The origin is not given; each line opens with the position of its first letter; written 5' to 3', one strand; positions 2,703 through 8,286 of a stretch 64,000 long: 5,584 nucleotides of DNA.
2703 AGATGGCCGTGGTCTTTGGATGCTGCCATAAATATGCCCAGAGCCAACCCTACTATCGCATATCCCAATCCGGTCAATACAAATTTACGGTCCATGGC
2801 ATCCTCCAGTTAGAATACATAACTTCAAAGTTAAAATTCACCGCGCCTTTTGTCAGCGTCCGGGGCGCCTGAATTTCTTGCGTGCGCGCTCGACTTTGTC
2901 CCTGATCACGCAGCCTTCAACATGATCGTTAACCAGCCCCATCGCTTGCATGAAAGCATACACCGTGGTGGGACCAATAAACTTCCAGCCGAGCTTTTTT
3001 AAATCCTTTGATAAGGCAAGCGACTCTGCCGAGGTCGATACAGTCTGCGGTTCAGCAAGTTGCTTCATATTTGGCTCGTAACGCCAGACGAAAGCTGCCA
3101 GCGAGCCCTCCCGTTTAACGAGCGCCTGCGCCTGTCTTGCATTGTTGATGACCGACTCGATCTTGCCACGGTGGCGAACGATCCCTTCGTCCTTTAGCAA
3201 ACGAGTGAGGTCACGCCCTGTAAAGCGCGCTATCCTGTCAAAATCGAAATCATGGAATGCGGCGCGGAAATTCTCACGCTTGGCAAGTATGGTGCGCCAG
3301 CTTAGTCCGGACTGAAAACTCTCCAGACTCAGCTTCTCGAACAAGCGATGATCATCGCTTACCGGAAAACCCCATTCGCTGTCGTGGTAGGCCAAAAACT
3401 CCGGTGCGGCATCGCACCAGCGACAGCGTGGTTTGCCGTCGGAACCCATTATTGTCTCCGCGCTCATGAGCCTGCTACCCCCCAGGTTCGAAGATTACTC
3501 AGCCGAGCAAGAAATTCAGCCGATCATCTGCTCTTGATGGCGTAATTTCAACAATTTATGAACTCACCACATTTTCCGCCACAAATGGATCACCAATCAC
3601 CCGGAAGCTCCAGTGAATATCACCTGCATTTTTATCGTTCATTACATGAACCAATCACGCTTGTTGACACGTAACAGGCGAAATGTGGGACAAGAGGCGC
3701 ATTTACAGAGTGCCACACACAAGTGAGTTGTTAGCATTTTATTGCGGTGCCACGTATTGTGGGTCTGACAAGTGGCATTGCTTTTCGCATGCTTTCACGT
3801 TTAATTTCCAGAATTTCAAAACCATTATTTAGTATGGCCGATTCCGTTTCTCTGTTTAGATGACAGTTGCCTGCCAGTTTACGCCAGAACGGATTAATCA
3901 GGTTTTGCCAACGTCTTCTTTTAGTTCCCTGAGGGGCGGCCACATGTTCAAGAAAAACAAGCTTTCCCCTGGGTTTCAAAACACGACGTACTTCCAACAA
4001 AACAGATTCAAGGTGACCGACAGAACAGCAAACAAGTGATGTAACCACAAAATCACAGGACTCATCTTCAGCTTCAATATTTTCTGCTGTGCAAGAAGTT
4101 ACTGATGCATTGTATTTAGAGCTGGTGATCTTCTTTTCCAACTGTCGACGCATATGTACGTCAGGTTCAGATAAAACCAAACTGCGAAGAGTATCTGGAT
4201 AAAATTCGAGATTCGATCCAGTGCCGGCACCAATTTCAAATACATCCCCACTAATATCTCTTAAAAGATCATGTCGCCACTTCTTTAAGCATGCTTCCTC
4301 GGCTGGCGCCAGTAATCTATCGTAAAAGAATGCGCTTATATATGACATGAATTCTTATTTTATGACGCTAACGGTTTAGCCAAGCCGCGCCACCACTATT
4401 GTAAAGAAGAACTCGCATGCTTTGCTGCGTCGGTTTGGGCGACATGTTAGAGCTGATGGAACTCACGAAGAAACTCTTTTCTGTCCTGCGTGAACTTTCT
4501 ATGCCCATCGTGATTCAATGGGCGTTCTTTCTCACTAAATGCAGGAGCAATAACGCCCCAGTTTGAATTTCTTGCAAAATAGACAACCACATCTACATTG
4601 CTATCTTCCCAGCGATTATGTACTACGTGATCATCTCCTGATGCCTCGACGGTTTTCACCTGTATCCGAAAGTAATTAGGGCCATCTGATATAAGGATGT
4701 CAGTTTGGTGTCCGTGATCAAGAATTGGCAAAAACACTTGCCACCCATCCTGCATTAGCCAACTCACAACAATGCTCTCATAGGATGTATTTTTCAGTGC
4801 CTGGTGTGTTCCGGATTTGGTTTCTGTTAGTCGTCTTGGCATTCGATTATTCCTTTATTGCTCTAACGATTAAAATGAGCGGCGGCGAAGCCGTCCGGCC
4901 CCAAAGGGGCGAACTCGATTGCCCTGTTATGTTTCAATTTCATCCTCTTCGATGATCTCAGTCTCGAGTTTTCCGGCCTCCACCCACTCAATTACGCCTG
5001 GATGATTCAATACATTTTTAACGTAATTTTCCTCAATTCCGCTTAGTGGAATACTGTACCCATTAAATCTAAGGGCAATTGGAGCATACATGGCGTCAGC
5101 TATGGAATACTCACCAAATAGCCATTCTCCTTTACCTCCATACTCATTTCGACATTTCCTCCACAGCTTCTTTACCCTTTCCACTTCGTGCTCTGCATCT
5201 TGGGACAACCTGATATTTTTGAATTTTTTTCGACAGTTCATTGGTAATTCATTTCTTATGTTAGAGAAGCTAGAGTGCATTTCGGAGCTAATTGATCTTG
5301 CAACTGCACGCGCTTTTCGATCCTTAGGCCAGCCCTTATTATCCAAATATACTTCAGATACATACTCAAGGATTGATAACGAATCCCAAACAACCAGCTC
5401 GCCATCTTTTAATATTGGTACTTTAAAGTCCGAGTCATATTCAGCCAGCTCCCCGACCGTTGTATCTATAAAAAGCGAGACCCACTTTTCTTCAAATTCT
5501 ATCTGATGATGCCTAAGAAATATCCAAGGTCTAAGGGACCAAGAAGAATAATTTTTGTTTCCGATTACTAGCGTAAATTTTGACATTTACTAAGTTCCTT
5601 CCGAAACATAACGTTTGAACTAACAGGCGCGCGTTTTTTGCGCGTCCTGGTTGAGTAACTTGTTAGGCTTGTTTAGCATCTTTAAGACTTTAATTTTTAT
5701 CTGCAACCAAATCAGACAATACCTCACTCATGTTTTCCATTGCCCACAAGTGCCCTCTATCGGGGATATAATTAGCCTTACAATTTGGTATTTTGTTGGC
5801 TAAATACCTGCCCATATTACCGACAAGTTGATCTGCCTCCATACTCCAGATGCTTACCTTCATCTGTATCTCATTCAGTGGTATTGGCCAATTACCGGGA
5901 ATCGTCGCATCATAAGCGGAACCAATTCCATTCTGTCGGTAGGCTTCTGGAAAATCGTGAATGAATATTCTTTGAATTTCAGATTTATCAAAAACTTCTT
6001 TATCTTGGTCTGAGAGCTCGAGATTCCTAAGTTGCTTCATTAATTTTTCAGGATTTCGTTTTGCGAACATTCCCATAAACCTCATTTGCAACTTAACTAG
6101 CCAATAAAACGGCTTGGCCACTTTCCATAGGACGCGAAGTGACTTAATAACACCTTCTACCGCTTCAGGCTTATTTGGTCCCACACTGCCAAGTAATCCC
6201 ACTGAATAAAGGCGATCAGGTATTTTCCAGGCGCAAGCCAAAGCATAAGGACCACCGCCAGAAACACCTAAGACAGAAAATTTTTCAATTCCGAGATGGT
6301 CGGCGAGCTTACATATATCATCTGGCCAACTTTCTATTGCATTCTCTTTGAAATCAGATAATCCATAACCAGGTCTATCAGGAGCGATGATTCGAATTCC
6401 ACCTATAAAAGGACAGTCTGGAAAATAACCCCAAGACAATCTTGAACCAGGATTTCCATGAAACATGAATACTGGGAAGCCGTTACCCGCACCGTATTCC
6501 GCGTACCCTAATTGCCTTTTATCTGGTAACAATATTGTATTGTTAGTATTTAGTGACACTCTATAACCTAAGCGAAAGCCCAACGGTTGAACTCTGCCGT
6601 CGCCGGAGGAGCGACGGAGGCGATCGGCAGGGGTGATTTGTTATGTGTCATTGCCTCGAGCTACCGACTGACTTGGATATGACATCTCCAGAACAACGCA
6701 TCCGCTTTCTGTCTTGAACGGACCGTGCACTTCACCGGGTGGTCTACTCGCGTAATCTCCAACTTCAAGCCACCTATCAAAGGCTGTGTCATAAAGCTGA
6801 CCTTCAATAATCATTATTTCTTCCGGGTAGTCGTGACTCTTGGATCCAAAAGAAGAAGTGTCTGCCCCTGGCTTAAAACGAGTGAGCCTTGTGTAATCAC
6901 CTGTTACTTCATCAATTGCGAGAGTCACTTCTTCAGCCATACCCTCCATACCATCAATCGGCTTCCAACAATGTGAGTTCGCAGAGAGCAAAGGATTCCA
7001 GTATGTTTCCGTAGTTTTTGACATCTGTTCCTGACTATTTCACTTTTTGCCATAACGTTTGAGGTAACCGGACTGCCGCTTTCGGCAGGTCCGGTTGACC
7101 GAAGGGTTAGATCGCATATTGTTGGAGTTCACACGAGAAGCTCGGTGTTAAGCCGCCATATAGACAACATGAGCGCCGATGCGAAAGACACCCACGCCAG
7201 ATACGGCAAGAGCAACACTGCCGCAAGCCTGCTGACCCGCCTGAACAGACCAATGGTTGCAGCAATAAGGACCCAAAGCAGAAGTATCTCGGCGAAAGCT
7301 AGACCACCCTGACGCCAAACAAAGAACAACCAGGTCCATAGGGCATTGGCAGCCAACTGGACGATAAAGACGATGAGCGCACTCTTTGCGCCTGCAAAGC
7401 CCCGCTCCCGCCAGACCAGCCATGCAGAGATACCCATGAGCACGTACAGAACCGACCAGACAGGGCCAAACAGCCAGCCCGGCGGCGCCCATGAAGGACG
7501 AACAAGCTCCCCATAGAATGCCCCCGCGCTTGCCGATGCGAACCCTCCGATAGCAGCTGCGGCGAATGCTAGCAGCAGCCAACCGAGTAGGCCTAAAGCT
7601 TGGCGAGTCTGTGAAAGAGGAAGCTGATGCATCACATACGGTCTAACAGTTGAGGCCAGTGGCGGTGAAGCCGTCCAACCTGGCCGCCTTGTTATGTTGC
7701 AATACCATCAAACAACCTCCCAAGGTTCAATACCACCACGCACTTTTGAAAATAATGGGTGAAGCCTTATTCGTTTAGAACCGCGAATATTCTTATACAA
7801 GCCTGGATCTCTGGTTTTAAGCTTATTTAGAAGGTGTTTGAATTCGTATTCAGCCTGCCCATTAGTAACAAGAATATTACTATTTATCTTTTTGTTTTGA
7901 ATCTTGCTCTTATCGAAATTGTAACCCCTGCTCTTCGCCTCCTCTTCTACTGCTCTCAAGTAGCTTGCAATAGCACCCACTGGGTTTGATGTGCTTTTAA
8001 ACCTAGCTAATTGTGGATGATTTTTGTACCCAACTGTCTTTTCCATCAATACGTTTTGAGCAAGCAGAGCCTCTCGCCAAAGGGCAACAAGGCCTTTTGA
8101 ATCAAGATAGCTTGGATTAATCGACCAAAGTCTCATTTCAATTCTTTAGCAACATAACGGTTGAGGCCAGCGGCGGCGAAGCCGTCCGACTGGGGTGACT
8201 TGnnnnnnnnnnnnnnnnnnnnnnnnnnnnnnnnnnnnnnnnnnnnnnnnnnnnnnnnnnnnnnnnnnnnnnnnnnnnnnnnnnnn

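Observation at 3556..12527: Complete chromosomal integron: intI, attI and at least 11 minus-strand cassettes with 10 attC sites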

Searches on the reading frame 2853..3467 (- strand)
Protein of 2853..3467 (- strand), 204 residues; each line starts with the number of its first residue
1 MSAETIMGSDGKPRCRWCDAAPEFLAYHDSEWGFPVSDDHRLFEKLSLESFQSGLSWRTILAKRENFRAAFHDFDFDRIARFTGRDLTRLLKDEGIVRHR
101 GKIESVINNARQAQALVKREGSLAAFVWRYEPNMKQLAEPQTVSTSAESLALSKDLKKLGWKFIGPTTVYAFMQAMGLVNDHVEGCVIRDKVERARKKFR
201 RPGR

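Call 7: search_protein_families(library=pfam, proteins=[window:2853-3467:-], max_evalue=0.001)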
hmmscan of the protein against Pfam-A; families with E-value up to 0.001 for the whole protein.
window:2853-3467:- (204 aa): 1 family
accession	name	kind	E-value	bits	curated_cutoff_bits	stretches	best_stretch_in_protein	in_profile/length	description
PF03352.18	Adenine_glyco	-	1.8e-69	233.6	25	1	17-187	1-175/177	Methyladenine glycosylase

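Call 23: find_encoding_contigs(protein=window:2853-3467:-, flank=10000, max_places=8)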
Protein window:2853-3467:- (204 aa): 1 contig read that carries it; 1 place shown.
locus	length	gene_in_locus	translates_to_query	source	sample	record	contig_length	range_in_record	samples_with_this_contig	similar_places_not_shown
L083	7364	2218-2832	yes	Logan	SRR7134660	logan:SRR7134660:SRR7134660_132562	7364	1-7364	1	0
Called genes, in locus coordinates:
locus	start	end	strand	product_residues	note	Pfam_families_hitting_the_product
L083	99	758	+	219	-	PF02798:GST_N (faint), PF13409:GST_N_2, PF13417:GST_N_3 (weak)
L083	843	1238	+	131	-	-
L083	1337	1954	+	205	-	PF13489:Methyltransf_23, PF01209:Ubie_methyltran (faint), PF08241:Methyltransf_11, PF08242:Methyltransf_12, PF13649:Methyltransf_25, PF20922:Anamorsin_N (weak), PF13847:Methyltransf_31 (weak)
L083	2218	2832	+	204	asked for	PF03352:Adenine_glyco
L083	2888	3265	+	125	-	-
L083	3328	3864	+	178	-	PF12641:Flavodoxin_3 (weak), PF12724:Flavodoxin_5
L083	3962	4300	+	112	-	PF01258:zf-dskA_traR (weak)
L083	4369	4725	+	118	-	PF06993:DUF1304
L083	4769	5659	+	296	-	PF01040:UbiA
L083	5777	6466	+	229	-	PF00230:MIP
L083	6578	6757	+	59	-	PF11216:DUF3012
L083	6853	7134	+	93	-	PF04248:NTP_transf_9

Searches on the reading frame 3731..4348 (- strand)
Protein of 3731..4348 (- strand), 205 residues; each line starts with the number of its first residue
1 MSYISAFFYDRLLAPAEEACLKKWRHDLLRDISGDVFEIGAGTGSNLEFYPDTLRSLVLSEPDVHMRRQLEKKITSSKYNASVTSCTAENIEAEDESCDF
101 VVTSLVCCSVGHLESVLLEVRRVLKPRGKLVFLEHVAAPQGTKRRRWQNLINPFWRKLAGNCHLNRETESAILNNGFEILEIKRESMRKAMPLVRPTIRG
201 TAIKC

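Call 7: search_protein_families(library=pfam, proteins=[window:3731-4348:-], max_evalue=0.001)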
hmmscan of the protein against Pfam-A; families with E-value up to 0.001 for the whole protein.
window:3731-4348:- (205 aa): 8 families
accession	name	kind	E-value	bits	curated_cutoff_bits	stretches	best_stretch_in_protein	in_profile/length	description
PF08241.18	Methyltransf_11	-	7.1e-14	52.7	21.2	1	38-132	2-95/95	Methyltransferase domain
PF13649.12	Methyltransf_25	-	4.9e-11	43.6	27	1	36-128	1-97/97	Methyltransferase domain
PF13489.12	Methyltransf_23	-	1.3e-10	41.7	27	1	23-180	11-162/164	Methyltransferase domain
PF08242.18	Methyltransf_12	-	5.8e-09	37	30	1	38-130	2-98/98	Methyltransferase domain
PF13847.12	Methyltransf_31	-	6.7e-07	29.5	27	1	71-136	45-113/145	Methyltransferase domain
PF20922.3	Anamorsin_N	-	1e-05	25.7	27.1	1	69-152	23-109/163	Anamorsin, N-terminal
PF01209.24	Ubie_methyltran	-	2.4e-05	24.2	20.1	1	68-135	86-154/233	ubiE/COQ5 methyltransferase family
PF05148.21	Methyltransf_8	-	6.5e-05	23.3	27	1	79-134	104-158/219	Hypothetical methyltransferase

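Call 24: find_encoding_contigs(protein=window:3731-4348:-, flank=10000, max_places=8)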
Protein window:3731-4348:- (205 aa): 2 contigs read that carry it; 2 places shown.
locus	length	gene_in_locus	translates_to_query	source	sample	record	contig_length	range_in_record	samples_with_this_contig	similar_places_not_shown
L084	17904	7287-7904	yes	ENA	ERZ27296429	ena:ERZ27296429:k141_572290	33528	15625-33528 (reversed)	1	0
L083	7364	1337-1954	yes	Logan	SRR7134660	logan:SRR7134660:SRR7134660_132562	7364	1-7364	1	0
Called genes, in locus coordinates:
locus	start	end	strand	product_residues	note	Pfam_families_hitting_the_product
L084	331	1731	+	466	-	PF05618:RimB-like, PF18030:Rimk_N, PF02655:ATP-grasp_3 (weak), PF08443:RimK, PF14397:ATPgrasp_ST (faint), PF02955:GSH-S_ATP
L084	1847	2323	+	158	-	PF00583:Acetyltransf_1, PF13527:Acetyltransf_9, PF13508:Acetyltransf_7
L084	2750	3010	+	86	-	PF13560:HTH_31, PF12844:HTH_19 (weak), PF01381:HTH_3, PF13413:HTH_25 (faint), PF13443:HTH_26 (weak)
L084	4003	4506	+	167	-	PF03073:TspO_MBR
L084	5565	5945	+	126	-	-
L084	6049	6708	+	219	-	PF02798:GST_N (faint), PF13409:GST_N_2, PF13417:GST_N_3 (weak)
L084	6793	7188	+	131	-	-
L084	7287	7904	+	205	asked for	PF13489:Methyltransf_23, PF01209:Ubie_methyltran (faint), PF08241:Methyltransf_11, PF08242:Methyltransf_12, PF13649:Methyltransf_25, PF20922:Anamorsin_N (weak), PF13847:Methyltransf_31 (weak)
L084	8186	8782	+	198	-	PF03352:Adenine_glyco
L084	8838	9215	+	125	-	-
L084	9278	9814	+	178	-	PF12641:Flavodoxin_3 (weak), PF12724:Flavodoxin_5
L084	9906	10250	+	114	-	PF01258:zf-dskA_traR (weak)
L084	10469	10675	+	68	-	PF06993:DUF1304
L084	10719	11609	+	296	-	PF01040:UbiA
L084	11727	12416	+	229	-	PF00230:MIP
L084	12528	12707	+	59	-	PF11216:DUF3012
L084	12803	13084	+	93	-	PF04248:NTP_transf_9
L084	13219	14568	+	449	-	PF02417:Chromate_transp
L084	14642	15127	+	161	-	-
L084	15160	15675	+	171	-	PF06094:GGACT, PF13772:AIG2_2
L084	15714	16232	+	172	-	PF02635:DsrE (weak)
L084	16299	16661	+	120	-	-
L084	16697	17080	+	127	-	PF01844:HNH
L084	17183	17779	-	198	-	PF05036:SPOR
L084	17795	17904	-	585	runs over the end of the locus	PF03485:Arg_tRNA_synt_N, PF00750:tRNA-synt_1d, PF05746:DALR_1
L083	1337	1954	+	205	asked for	PF13489:Methyltransf_23, PF01209:Ubie_methyltran (faint), PF08241:Methyltransf_11, PF08242:Methyltransf_12, PF13649:Methyltransf_25, PF20922:Anamorsin_N (weak), PF13847:Methyltransf_31 (weak)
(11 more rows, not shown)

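Call 50: search_protein_families(library=padloc, proteins=[window:3731-4348:-], max_evalue=0.001)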
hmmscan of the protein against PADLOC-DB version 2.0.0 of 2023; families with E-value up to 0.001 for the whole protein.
window:3731-4348:- (205 aa): 1 family
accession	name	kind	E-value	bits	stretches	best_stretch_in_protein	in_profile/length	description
PDLC04134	mad2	-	3.4e-08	30.7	1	35-143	294-405/492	mads_2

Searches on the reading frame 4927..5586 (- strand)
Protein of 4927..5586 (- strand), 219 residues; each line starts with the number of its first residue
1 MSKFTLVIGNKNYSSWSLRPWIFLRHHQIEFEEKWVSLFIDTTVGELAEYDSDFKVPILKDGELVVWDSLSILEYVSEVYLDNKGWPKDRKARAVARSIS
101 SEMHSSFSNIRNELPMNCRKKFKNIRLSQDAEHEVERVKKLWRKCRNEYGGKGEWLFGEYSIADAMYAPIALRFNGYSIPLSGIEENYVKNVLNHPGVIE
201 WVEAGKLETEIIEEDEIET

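Call 7: search_protein_families(library=pfam, proteins=[window:4927-5586:-], max_evalue=0.001)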
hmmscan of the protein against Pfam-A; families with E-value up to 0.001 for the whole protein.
window:4927-5586:- (219 aa): 3 families
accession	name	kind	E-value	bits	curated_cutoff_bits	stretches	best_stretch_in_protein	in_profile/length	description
PF13409.12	GST_N_2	-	1.6e-10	41.9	25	1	13-78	1-69/70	Glutathione S-transferase, N-terminal domain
PF13417.12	GST_N_3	-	1.5e-06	28.9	22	1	13-80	6-71/75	Glutathione S-transferase, N-terminal domain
PF02798.26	GST_N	-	1.9e-05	25.4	20.9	1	14-77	11-75/76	Glutathione S-transferase, N-terminal domain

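Call 50: search_protein_families(library=padloc, proteins=[window:4927-5586:-], max_evalue=0.001)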
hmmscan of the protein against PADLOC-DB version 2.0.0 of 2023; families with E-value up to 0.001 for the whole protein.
window:4927-5586:- (219 aa): 0 families

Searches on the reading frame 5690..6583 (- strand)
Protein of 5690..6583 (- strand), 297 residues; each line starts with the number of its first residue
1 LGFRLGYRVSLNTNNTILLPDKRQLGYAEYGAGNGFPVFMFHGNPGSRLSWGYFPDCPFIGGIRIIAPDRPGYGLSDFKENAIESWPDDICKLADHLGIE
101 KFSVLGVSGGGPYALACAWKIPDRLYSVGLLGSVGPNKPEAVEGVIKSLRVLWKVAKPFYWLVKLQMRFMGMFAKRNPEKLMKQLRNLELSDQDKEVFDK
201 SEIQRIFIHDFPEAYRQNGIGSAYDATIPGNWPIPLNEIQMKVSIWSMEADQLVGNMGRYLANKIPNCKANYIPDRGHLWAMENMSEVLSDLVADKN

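Call 5: search_protein_families(library=ncbifam, proteins=[window:5690-6583:-], max_evalue=0.001)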
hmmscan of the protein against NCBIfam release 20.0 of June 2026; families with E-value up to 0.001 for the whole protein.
window:5690-6583:- (297 aa): 15 families
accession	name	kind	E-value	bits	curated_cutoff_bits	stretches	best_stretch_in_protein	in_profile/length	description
NF011457.0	PRK14875.1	equivalog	2.7e-14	52.9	307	1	21-135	118-233/372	acetoin dehydrogenase dihydrolipoyllysine-residue acetyltransferase subunit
NF050089.1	i_nPHAscl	equivalog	1.7e-12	47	300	1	18-135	2-119/288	intracellular short-chain-length polyhydroxyalkanoate depolymerase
NF051488.1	bifunc_PcaDC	exception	3.1e-11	43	390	1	63-133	39-111/375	bifunctional 3-oxoadipate enol-lactonase/4-carboxymuconolactone decarboxylase PcaDC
TIGR02427.1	protocat_pcaD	equivalog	5.6e-11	42.3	255.85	1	60-129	37-108/251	3-oxoadipate enol-lactonase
NF045632.1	hydroxlase_HsaD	equivalog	5.2e-10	38.7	400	1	20-144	20-152/290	4,5:9,10-diseco-3-hydroxy-5,9,17-trioxoandrosta-1(10),2-diene-4-oate hydrolase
TIGR01249.1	pro_imino_pep_1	equivalog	1.8e-09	37.2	259.75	1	15-128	7-123/307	prolyl aminopeptidase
TIGR03695.1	menH_SHCHC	equivalog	3.9e-07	29.8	208.55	1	38-132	5-103/252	2-succinyl-6-hydroxy-2,4-cyclohexadiene-1-carboxylate synthase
TIGR03343.1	biphenyl_bphD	equivalog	9.7e-07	28.3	462.15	1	31-155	26-156/282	2-hydroxy-6-oxo-6-phenylhexa-2,4-dienoate hydrolase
NF002873.0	PRK03204.1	equivalog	2e-06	27.3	466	1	32-130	31-131/286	haloalkane dehalogenase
TIGR03056.1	bchO_mg_che_rel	equivalog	2.8e-05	23.3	172.55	1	30-122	23-117/278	alpha/beta fold hydrolase BchO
TIGR01250.1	pro_imino_pep_2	subfamily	4.1e-05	23.3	167.65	0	27-129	16-125/288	proline iminopeptidase-family hydrolase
TIGR03611.1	RutD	equivalog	0.00013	21.4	238.5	0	80-128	60-108/258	pyrimidine utilization protein D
NF002938.0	PRK03592.1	equivalog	0.00029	20.3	241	1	23-132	20-128/298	haloalkane dehalogenase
NF002043.0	PRK00870.1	subfamily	0.00041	19.9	265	0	24-78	35-89/302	haloalkane dehalogenase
NF045945.1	ProImpepLactob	equivalog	0.00084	18.9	400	0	35-116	27-113/293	proline iminopeptidase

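Call 6: search_protein_families(library=pfam, proteins=[window:5690-6583:-], max_evalue=0.001)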
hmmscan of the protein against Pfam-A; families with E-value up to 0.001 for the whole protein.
window:5690-6583:- (297 aa): 2 families
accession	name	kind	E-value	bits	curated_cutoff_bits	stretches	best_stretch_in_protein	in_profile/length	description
PF00561.26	Abhydrolase_1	-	2.9e-12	47.2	25.8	1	37-143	2-118/245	alpha/beta hydrolase fold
PF12697.13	Abhydrolase_6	-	2.8e-10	41.6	26.3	1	38-288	1-214/217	Alpha/beta hydrolase family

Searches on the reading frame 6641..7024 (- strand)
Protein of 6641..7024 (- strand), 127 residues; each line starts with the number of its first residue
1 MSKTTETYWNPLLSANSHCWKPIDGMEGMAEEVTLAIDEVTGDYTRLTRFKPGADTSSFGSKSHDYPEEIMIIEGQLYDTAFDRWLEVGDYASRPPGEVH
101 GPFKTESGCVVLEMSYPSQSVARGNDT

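Call 5: search_protein_families(library=ncbifam, proteins=[window:6641-7024:-], max_evalue=0.001)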
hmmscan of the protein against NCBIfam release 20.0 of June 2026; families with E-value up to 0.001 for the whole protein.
window:6641-7024:- (127 aa): 0 families

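Call 6: search_protein_families(library=pfam, proteins=[window:6641-7024:-], max_evalue=0.001)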
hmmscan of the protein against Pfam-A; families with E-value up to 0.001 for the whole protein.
window:6641-7024:- (127 aa): 1 family
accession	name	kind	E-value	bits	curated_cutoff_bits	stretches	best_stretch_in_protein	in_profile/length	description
PF12973.13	Cupin_7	-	1.5e-10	41.3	27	1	20-112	13-98/105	ChrR Cupin-like domain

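Call 50: search_protein_families(library=padloc, proteins=[window:6641-7024:-], max_evalue=0.001)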
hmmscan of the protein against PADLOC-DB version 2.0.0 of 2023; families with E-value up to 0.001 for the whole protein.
window:6641-7024:- (127 aa): 0 families

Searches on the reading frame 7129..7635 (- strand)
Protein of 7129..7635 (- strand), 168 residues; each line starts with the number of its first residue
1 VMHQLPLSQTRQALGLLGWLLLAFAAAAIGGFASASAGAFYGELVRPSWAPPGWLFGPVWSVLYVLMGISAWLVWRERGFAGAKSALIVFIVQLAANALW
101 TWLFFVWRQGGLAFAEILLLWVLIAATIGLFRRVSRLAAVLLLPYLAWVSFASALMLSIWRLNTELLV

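Call 5: search_protein_families(library=ncbifam, proteins=[window:7129-7635:-], max_evalue=0.001)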
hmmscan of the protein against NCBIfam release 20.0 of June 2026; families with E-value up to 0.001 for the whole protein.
window:7129-7635:- (168 aa): 1 family
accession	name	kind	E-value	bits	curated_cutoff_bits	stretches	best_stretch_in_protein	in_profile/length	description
NF047825.1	T-richsensTspOAlph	equivalog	3.3e-31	108.5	180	1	19-165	9-150/152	tryptophan-rich sensory protein TspO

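Call 6: search_protein_families(library=pfam, proteins=[window:7129-7635:-], max_evalue=0.001)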
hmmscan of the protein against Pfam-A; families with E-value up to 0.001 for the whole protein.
window:7129-7635:- (168 aa): 1 family
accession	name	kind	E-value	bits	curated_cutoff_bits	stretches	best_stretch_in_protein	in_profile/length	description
PF03073.20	TspO_MBR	-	5.2e-45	153.2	24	1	20-161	2-145/145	TspO/MBR family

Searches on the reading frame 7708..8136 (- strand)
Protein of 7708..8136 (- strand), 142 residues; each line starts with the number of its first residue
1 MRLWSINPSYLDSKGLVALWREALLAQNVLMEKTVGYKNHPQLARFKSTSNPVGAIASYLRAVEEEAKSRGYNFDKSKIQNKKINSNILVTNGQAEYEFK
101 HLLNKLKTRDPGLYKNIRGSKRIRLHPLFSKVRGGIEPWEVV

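Call 5: search_protein_families(library=ncbifam, proteins=[window:7708-8136:-], max_evalue=0.001)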
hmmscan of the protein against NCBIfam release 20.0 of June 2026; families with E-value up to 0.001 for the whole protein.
window:7708-8136:- (142 aa): 0 families

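Call 6: search_protein_families(library=pfam, proteins=[window:7708-8136:-], max_evalue=0.001)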
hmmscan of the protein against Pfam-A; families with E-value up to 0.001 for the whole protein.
window:7708-8136:- (142 aa): 1 family
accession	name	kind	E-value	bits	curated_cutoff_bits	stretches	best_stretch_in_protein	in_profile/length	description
PF03013.19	Pyr_excise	-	3e-23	82.4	23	1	1-79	1-80/81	Pyrimidine dimer DNA glycosylase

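Call 50: search_protein_families(library=padloc, proteins=[window:7708-8136:-], max_evalue=0.001)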
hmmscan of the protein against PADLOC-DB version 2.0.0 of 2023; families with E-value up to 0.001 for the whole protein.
window:7708-8136:- (142 aa): 0 families
